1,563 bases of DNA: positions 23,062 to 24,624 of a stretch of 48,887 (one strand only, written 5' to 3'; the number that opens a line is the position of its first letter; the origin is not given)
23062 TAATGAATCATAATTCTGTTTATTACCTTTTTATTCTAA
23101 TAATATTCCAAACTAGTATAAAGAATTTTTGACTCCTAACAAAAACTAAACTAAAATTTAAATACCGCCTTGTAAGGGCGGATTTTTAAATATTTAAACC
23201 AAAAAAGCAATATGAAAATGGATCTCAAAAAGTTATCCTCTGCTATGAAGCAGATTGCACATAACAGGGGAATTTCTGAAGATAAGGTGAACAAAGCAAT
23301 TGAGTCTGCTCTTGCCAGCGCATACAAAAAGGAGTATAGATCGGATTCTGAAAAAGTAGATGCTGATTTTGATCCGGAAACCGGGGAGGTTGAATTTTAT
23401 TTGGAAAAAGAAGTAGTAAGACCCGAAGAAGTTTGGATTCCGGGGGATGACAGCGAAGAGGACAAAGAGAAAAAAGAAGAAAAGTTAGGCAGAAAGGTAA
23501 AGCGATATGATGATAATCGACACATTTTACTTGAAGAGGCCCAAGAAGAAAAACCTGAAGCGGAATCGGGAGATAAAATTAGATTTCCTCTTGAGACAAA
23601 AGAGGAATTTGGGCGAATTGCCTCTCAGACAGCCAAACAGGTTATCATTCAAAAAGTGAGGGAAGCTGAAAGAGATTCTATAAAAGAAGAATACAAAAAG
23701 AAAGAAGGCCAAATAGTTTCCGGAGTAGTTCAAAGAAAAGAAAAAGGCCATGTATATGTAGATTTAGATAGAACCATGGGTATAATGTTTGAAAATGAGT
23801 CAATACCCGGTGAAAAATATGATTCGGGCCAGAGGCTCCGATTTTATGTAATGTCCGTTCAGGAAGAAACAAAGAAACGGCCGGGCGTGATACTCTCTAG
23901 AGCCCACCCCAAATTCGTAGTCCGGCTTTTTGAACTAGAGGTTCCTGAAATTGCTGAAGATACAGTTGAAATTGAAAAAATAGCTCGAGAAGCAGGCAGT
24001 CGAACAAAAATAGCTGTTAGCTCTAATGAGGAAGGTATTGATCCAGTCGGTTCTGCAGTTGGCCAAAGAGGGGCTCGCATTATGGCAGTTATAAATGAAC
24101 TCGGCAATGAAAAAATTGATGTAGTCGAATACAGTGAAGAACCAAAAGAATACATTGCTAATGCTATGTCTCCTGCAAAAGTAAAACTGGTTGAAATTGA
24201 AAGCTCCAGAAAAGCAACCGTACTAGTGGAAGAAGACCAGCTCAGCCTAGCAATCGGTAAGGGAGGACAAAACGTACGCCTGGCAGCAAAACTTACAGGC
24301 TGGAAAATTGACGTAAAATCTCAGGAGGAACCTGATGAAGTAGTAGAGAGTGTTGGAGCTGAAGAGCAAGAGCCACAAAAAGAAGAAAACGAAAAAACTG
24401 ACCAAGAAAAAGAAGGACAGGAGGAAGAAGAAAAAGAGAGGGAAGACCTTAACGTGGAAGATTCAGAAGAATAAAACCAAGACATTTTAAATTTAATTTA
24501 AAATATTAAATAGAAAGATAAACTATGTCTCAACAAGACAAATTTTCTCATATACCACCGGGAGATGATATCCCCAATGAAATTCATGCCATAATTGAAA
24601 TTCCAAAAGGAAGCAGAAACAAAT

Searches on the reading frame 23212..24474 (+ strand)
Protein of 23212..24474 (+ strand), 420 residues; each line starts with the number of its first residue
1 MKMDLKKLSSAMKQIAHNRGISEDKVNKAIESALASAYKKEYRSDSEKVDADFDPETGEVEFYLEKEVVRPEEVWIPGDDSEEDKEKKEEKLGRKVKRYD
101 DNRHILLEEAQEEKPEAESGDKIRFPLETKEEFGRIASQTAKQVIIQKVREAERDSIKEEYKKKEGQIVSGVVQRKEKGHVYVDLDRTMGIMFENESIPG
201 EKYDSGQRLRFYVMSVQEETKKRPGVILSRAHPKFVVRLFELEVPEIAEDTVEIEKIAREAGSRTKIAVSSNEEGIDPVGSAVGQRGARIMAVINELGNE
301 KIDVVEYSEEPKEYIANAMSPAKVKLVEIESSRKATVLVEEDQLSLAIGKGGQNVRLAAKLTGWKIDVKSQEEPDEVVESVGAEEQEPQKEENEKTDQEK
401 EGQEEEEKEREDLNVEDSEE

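Call 6: search_protein_families(library=pfam, proteins=[window:23212-24474:+], max_evalue=0.01)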
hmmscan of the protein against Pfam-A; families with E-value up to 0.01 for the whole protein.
window:23212-24474:+ (420 aa): 6 families
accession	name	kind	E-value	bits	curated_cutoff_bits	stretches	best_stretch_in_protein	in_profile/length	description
PF08529.16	NusA_N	-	3.3e-32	111.6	23.8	1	9-155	3-119/119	NusA N-terminal domain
PF13184.12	KH_5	-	4.6e-28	97.6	27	1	261-329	1-69/69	NusA-like KH domain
PF00013.35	KH_1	-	2.7e-05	24.3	21.5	1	336-386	3-56/66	KH domain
PF00575.29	S1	-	6.4e-05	23.7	22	1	163-221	2-67/74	S1 RNA binding domain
PF23095.1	KH_NusA_C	-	0.0001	22.7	34.2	1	337-368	3-34/59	Transcription termination/antitermination protein NusA, KH domain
PF07650.23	KH_2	-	0.00016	21.9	22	1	313-364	4-56/78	KH domain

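Call 19: find_homologous_proteins(query=window:23212-24474:+, max_evalue=1e-40)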
Query window:23212-24474:+ (420 aa): 8000 proteins with E <= 1e-40 among 8000 candidates; the best 120 are listed.
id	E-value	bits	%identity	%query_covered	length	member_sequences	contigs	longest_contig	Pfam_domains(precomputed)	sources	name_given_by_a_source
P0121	3.1e-254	861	100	100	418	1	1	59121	PF13184.13,PF26594.2,PF08529.17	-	-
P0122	9.7e-168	576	70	100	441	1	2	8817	PF13184.13,PF26594.2,PF00575.30,PF08529.17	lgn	-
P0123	1.3e-167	576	73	91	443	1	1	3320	PF13184.13,PF26594.2,PF00575.30,PF08529.17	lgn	-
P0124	1.0e-155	537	67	90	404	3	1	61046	PF13184.13,PF26594.2,PF00575.30,PF08529.17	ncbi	-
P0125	1.7e-153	529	67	90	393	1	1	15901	PF13184.13,PF26594.2,PF00575.30,PF08529.17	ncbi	-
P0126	2.0e-153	529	63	96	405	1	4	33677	PF13184.13,PF26594.2,PF00575.30,PF08529.17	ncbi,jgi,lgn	jgi:transcription termination/antitermination protein NusA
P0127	1.1e-152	527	66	89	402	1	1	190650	PF13184.13,PF26594.2,PF08529.17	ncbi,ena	-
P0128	1.7e-151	523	64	95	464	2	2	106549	PF13184.13,PF26594.2,PF00013.36,PF08529.17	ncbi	ncbi:MAG: transcription termination factor NusA [Candidatus Paceibacterota bacterium]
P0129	4.6e-151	521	65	89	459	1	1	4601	PF13184.13,PF26594.2,PF00013.36,PF08529.17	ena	-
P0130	1.8e-150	519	65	97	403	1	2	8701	PF13184.13,PF26594.2,PF00575.30,PF08529.17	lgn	-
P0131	3.8e-150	518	66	89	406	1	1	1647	PF13184.13,PF26594.2,PF00575.30,PF08529.17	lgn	-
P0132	3.7e-149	515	67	90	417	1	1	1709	PF13184.13,PF26594.2,PF00575.30,PF08529.17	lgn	-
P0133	3.8e-149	515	66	90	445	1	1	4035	PF13184.13,PF26594.2,PF00575.30,PF08529.17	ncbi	ncbi:MAG: transcription termination factor NusA [Candidatus Paceibacterota bacterium]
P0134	7.4e-149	514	64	90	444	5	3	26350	PF13184.13,PF26594.2,PF00575.30,PF08529.17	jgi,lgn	jgi:N utilization substance protein A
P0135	9.5e-149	514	63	95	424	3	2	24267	PF13184.13,PF26594.2,PF00013.36,PF00575.30,PF08529.17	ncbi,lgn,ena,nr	ncbi:MAG TPA: transcription termination/antitermination protein NusA [Candidatus Jorgensenbacteria b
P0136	1.4e-148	513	63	100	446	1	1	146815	PF13184.13,PF26594.2,PF00575.30,PF08529.17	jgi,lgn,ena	-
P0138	2.8e-145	502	63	90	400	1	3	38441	PF13184.13,PF26594.2,PF00575.30,PF08529.17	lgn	-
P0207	2.8e-140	486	62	90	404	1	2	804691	PF13184.13,PF26594.2,PF00575.30,PF08529.17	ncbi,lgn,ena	-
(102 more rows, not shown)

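Call 20: find_encoding_contigs(protein=P0124, flank=10000, max_places=3)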
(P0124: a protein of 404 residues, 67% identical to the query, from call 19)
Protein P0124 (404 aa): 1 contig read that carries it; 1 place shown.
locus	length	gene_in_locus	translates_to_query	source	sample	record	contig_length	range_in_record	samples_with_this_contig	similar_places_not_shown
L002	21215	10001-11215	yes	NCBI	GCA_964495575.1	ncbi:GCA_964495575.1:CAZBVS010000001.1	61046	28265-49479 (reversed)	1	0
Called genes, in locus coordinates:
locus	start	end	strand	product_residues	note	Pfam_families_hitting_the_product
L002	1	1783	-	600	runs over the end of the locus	PF00753:Lactamase_B, PF12706:Lactamase_B_2, PF07521:RMMBL (faint), PF22505:RNase_J_b_CASP, PF17770:RNase_J_C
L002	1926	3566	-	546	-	PF00496:SBP_bac_5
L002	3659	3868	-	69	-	PF03840:SecG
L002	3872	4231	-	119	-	PF04020:Phage_holin_4_2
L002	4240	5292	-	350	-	-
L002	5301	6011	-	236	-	PF13413:HTH_25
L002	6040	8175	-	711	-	PF17854:FtsK_alpha, PF01580:FtsK_SpoIIIE, PF09397:FtsK_gamma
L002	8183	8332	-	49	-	-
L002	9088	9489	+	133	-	PF00293:NUDIX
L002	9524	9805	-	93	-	PF00708:Acylphosphatase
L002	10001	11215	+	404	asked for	PF08529:NusA_N, PF00575:S1 (weak), PF13184:KH_NusA_1st, PF26594:KH_NusA_2nd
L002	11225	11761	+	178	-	PF00719:Pyrophosphatase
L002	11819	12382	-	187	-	-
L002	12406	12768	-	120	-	-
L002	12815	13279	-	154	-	PF04969:CS (weak), PF00011:HSP20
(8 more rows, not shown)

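Call 21: find_encoding_contigs(protein=P0122, flank=10000, max_places=3)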
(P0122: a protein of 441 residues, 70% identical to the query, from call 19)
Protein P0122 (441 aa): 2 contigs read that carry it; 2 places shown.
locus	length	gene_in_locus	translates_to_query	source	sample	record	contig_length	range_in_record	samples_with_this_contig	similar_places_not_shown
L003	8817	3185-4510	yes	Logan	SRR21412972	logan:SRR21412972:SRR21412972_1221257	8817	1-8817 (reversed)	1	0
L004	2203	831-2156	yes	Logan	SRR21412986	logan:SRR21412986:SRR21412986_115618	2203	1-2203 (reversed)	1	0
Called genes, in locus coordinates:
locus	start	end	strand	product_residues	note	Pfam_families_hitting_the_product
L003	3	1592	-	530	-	?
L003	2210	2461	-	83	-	-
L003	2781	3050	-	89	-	PF00708:Acylphosphatase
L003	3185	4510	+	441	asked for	PF08529:NusA_N, PF00575:S1 (faint), PF13184:KH_NusA_1st, PF26594:KH_NusA_2nd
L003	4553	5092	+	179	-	PF00719:Pyrophosphatase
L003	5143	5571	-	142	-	PF00011:HSP20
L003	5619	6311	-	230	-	PF13367:PrsW-protease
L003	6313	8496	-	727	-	PF00133:tRNA-synt_1, PF09334:tRNA-synt_1g, PF13603:tRNA-synt_1_2 (weak), PF00133:tRNA-synt_1, PF08264:Anticodon_1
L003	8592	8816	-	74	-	?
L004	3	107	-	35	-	?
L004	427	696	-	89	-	PF00708:Acylphosphatase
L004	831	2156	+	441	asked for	PF08529:NusA_N, PF00575:S1 (faint), PF13184:KH_NusA_1st, PF26594:KH_NusA_2nd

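Call 22: find_encoding_contigs(protein=P0127, flank=10000, max_places=3)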
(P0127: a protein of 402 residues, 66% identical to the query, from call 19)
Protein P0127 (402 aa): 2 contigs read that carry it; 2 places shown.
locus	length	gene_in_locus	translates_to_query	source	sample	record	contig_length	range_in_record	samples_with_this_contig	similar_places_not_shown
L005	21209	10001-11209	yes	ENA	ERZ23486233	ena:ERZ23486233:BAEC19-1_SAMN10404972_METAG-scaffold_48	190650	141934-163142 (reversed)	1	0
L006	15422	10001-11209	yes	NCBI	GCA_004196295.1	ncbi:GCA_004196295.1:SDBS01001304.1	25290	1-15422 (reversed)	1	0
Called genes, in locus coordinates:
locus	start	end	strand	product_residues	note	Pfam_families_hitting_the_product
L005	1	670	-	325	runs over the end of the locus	PF00579:tRNA-synt_1b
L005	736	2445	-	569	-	PF00753:Lactamase_B, PF12706:Lactamase_B_2, PF22505:RNase_J_b_CASP, PF07521:RMMBL (weak), PF17770:RNase_J_C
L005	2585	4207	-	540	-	PF00496:SBP_bac_5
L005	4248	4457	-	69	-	PF03840:SecG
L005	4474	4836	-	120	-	PF04020:Phage_holin_4_2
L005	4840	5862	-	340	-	PF00154:RecA_N, PF08423:Rad51, PF01637:ATPase_2 (weak), PF21096:RecA_C (weak)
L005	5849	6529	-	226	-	PF13413:HTH_25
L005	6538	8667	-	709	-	PF13491:FtsK_4TM (weak), PF04851:ResIII (faint), PF17854:FtsK_alpha, PF01580:FtsK_SpoIIIE, PF09397:FtsK_gamma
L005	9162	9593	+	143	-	PF02021:UPF0102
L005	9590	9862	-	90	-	PF00708:Acylphosphatase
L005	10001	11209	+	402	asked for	PF08529:NusA_N, PF13184:KH_NusA_1st, PF26594:KH_NusA_2nd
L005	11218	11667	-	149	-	PF00011:HSP20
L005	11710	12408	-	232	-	PF13367:PrsW-protease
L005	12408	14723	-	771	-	PF00133:tRNA-synt_1, PF09334:tRNA-synt_1g, PF13603:tRNA-synt_1_2 (faint), PF08264:Anticodon_1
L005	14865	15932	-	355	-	PF00814:TsaD, PF22521:HypF_C_2 (weak)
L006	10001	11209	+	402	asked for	PF08529:NusA_N, PF13184:KH_NusA_1st, PF26594:KH_NusA_2nd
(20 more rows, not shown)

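Call 29: find_encoding_contigs(protein=P0125, flank=8000, max_places=2)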
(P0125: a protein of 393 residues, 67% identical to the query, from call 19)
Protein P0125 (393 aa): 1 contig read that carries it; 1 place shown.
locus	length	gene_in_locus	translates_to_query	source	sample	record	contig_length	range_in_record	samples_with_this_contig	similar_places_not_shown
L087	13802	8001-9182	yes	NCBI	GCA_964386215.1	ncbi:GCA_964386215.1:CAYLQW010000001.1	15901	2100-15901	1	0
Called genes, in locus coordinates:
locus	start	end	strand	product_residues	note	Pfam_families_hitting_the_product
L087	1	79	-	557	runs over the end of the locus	PF00496:SBP_bac_5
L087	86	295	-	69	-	PF03840:SecG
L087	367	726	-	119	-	PF04020:Phage_holin_4_2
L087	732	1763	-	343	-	PF00154:RecA_N, PF08423:Rad51, PF06745:ATPase (weak), PF13481:AAA_25 (faint), PF01637:ATPase_2 (faint), PF13479:AAA_24 (faint), PF27531:MT3502_N (faint), PF21096:RecA_C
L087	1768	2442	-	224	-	PF13413:HTH_25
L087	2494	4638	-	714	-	PF13491:FtsK_4TM (faint), PF17854:FtsK_alpha, PF01580:FtsK_SpoIIIE, PF09397:FtsK_gamma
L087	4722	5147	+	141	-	PF00293:NUDIX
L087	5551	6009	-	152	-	PF00961:LAGLIDADG_1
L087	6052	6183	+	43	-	-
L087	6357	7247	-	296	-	-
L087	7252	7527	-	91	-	PF00708:Acylphosphatase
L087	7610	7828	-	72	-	-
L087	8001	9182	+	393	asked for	PF08529:NusA_N, PF00575:S1 (weak), PF13184:KH_NusA_1st, PF26594:KH_NusA_2nd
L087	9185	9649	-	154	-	PF00011:HSP20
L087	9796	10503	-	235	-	PF13367:PrsW-protease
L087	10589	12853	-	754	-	PF00133:tRNA-synt_1, PF01406:tRNA-synt_1e (faint), PF09334:tRNA-synt_1g, PF08264:Anticodon_1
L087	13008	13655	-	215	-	-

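Call 30: find_encoding_contigs(protein=P0126, flank=8000, max_places=2)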
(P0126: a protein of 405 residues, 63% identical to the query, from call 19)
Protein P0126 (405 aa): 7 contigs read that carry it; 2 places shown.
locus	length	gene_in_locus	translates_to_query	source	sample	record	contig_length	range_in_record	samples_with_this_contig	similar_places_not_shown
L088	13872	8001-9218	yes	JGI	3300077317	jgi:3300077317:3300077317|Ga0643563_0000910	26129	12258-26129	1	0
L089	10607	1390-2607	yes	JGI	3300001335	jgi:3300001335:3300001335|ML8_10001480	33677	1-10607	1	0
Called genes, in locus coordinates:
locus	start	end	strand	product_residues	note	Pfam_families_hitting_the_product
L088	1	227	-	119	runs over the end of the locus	PF04020:Phage_holin_4_2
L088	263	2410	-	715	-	PF00154:RecA_N, PF06745:ATPase (faint), PF08423:Rad51 (faint), PF14890:Intein_splicing, PF07591:PT-HINT (faint), PF03161:LAGLIDADG_2, PF00154:RecA_N, PF21096:RecA_C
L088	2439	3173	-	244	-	PF13413:HTH_25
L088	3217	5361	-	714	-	PF13491:FtsK_4TM (weak), PF17854:FtsK_alpha, PF01580:FtsK_SpoIIIE, PF09397:FtsK_gamma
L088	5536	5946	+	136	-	PF00293:NUDIX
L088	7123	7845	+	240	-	PF13649:Methyltransf_25, PF13847:Methyltransf_31, PF08241:Methyltransf_11, PF08242:Methyltransf_12 (weak)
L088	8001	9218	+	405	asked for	PF08529:NusA_N, PF00575:S1 (faint), PF13184:KH_NusA_1st, PF26594:KH_NusA_2nd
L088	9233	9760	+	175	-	PF00719:Pyrophosphatase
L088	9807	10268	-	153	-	PF00011:HSP20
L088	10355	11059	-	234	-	PF13367:PrsW-protease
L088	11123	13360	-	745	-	PF00133:tRNA-synt_1, PF01406:tRNA-synt_1e (faint), PF09334:tRNA-synt_1g, PF08264:Anticodon_1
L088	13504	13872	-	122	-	?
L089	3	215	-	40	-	?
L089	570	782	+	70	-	-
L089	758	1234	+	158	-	PF08241:Methyltransf_11 (weak), PF13649:Methyltransf_25 (weak)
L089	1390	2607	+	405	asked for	PF08529:NusA_N, PF00575:S1 (faint), PF13184:KH_NusA_1st, PF26594:KH_NusA_2nd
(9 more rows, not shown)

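Call 31: find_encoding_contigs(protein=P0128, flank=8000, max_places=2)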
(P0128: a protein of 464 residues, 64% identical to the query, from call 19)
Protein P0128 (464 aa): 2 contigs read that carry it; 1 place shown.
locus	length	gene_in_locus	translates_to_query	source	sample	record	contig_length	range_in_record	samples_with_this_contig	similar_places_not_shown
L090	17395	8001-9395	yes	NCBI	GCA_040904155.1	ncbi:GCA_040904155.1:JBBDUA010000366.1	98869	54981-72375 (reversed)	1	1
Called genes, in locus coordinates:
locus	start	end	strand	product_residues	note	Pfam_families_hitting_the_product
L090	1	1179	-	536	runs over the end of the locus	PF00496:SBP_bac_5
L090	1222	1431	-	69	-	PF03840:SecG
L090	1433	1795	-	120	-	PF04020:Phage_holin_4_2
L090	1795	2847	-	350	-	PF00154:RecA_N, PF08423:Rad51, PF01637:ATPase_2 (faint), PF21096:RecA_C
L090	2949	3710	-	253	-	PF13413:HTH_25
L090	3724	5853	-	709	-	PF13491:FtsK_4TM, PF17854:FtsK_alpha, PF01580:FtsK_SpoIIIE, PF01935:DUF87 (weak), PF20703:nSTAND1 (faint), PF09397:FtsK_gamma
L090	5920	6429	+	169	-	-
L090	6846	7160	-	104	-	-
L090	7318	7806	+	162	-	PF00293:NUDIX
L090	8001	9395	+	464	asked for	PF08529:NusA_N, PF13184:KH_NusA_1st, PF00013:KH_1 (faint), PF26594:KH_NusA_2nd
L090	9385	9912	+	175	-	PF00719:Pyrophosphatase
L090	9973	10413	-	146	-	PF00011:HSP20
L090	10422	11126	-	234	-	PF13367:PrsW-protease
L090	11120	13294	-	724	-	PF00133:tRNA-synt_1, PF09334:tRNA-synt_1g, PF13603:tRNA-synt_1_2 (weak), PF00133:tRNA-synt_1, PF08264:Anticodon_1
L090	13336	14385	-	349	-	PF00814:TsaD, PF02543:Carbam_trans_N, PF22521:HypF_C_2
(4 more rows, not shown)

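Call 32: find_encoding_contigs(protein=P0136, flank=8000, max_places=2)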
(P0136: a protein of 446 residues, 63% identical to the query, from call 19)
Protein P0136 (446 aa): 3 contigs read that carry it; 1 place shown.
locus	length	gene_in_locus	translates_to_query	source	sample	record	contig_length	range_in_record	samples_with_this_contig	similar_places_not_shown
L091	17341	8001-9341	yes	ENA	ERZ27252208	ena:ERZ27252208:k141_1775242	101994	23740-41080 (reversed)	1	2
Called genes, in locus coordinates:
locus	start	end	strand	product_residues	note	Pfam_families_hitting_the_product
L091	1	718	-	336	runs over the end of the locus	PF06745:ATPase (faint), PF00154:RecA_N, PF08423:Rad51, PF13481:AAA_25 (faint), PF27531:MT3502_N (weak), PF21096:RecA_C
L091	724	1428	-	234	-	PF13413:HTH_25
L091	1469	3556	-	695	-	PF13491:FtsK_4TM (weak), PF17854:FtsK_alpha, PF01580:FtsK_SpoIIIE, PF01935:DUF87 (faint), PF09397:FtsK_gamma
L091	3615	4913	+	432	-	PF02878:PGM_PMM_I, PF02879:PGM_PMM_II, PF02880:PGM_PMM_III, PF00408:PGM_PMM_IV (weak)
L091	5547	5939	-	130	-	-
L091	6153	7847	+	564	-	PF18962:Por_Secre_tail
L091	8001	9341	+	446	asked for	PF08529:NusA_N, PF00575:S1 (weak), PF13184:KH_NusA_1st, PF26594:KH_NusA_2nd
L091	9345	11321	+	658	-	PF03030:H_PPase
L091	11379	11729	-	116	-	-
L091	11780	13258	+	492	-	PF21799:MurD-like_N, PF08245:Mur_ligase_M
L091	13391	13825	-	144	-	PF04969:CS (weak), PF00011:HSP20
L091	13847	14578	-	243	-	PF13367:PrsW-protease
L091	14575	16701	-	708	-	PF00133:tRNA-synt_1, PF09334:tRNA-synt_1g, PF13603:tRNA-synt_1_2 (faint), PF08264:Anticodon_1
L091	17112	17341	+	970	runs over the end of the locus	PF00133:tRNA-synt_1, PF09334:tRNA-synt_1g, PF13603:tRNA-synt_1_2, PF00293:NUDIX, PF00133:tRNA-synt_1, PF09334:tRNA-synt_1g, PF08264:Anticodon_1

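Call 52: find_encoding_contigs(protein=P0138, flank=8000, max_places=2)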
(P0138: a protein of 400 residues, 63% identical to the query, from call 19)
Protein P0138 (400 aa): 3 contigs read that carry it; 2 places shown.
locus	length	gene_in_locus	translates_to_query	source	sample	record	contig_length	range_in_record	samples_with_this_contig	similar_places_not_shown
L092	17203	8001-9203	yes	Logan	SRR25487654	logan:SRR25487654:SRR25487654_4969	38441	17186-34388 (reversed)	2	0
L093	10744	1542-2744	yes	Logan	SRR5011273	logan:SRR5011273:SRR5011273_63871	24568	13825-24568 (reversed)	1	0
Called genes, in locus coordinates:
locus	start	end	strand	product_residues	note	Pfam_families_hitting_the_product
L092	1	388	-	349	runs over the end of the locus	PF06745:ATPase (faint), PF00154:RecA_N, PF08423:Rad51, PF01637:ATPase_2 (weak), PF27531:MT3502_N (faint), PF21096:RecA_C (weak)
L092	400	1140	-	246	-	PF13413:HTH_25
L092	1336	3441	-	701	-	PF13491:FtsK_4TM (faint), PF17854:FtsK_alpha, PF01580:FtsK_SpoIIIE, PF09397:FtsK_gamma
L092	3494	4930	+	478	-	PF02878:PGM_PMM_I, PF02879:PGM_PMM_II, PF02880:PGM_PMM_III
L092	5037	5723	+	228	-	PF00149:Metallophos, PF12850:Metallophos_2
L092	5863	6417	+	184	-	-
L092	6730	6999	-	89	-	-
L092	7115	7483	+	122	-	PF02021:UPF0102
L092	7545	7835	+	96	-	PF01022:HTH_5 (weak)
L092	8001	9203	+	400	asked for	PF08529:NusA_N, PF00575:S1, PF13184:KH_NusA_1st, PF26594:KH_NusA_2nd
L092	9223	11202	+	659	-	PF03030:H_PPase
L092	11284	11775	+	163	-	PF01272:GreA_GreB (faint)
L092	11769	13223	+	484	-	PF21799:MurD-like_N, PF08245:Mur_ligase_M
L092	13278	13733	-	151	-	PF00011:HSP20, PF04969:CS (weak)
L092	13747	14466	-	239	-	PF13367:PrsW-protease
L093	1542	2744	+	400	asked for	PF08529:NusA_N, PF00575:S1, PF13184:KH_NusA_1st, PF26594:KH_NusA_2nd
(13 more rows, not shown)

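Call 53: find_encoding_contigs(protein=P0134, flank=8000, max_places=2)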
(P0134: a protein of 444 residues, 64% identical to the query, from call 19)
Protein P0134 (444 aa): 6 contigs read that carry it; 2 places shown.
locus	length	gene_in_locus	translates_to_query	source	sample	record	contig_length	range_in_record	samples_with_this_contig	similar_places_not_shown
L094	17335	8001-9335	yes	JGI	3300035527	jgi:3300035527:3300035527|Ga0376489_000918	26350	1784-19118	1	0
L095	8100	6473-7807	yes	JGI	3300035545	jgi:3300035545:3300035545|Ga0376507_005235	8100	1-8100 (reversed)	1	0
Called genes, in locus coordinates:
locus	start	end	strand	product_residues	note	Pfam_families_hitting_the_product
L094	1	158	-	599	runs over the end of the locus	PF00753:Lactamase_B, PF12706:Lactamase_B_2, PF22505:RNase_J_b_CASP, PF07521:RMMBL (weak), PF17770:RNase_J_C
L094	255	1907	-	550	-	PF00496:SBP_bac_5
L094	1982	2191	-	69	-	PF03840:SecG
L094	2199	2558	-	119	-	PF04020:Phage_holin_4_2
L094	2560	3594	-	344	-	PF00154:RecA_N, PF08423:Rad51, PF06745:ATPase (weak), PF01637:ATPase_2 (weak), PF21096:RecA_C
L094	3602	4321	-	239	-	PF13413:HTH_25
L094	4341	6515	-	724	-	PF17854:FtsK_alpha, PF01580:FtsK_SpoIIIE, PF09397:FtsK_gamma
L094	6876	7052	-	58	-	-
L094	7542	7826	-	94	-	PF00708:Acylphosphatase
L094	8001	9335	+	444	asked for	PF08529:NusA_N, PF00575:S1 (weak), PF13184:KH_NusA_1st, PF26594:KH_NusA_2nd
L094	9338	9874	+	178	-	PF00719:Pyrophosphatase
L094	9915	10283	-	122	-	-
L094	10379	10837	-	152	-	PF04969:CS (weak), PF00011:HSP20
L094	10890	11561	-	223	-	PF13367:PrsW-protease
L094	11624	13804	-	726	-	PF00133:tRNA-synt_1, PF01406:tRNA-synt_1e (faint), PF09334:tRNA-synt_1g, PF13603:tRNA-synt_1_2 (faint), PF00133:tRNA-synt_1, PF08264:Anticodon_1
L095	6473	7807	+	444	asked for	PF08529:NusA_N, PF00575:S1 (weak), PF13184:KH_NusA_1st, PF26594:KH_NusA_2nd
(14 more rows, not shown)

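Call 75: find_encoding_contigs(protein=P0207, flank=10000, max_places=2)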
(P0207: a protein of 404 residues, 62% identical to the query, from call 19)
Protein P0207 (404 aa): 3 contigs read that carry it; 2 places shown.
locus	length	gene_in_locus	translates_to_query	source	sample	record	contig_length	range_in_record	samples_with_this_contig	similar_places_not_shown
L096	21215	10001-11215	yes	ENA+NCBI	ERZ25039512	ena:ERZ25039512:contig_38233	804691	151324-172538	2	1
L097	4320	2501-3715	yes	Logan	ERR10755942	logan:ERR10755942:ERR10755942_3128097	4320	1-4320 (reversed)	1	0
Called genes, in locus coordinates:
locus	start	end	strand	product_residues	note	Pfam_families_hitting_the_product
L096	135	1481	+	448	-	-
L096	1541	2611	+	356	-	PF01546:Peptidase_M20, PF07687:M20_dimer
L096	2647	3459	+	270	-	PF00763:THF_DHG_CYH, PF02882:THF_DHG_CYH_C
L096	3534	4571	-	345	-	PF00154:RecA_N, PF08423:Rad51, PF13481:AAA_25 (faint), PF06745:ATPase (weak), PF27531:MT3502_N (weak), PF01637:ATPase_2 (weak), PF21096:RecA_C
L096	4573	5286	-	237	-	PF13413:HTH_25, PF09136:Glucodextran_B (weak)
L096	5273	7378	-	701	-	PF17854:FtsK_alpha, PF01580:FtsK_SpoIIIE, PF09397:FtsK_gamma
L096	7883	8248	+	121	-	PF08378:NERD (weak), PF02021:UPF0102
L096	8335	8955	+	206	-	PF01509:TruB_N, PF16198:TruB_C_2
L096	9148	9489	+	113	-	-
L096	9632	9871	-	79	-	-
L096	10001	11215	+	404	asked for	PF08529:NusA_N, PF00575:S1 (weak), PF13184:KH_NusA_1st, PF26594:KH_NusA_2nd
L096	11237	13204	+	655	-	PF03030:H_PPase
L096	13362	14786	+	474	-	PF21799:MurD-like_N, PF08245:Mur_ligase_M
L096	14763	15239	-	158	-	PF00011:HSP20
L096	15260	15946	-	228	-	PF13367:PrsW-protease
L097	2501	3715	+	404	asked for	PF08529:NusA_N, PF00575:S1 (weak), PF13184:KH_NusA_1st, PF26594:KH_NusA_2nd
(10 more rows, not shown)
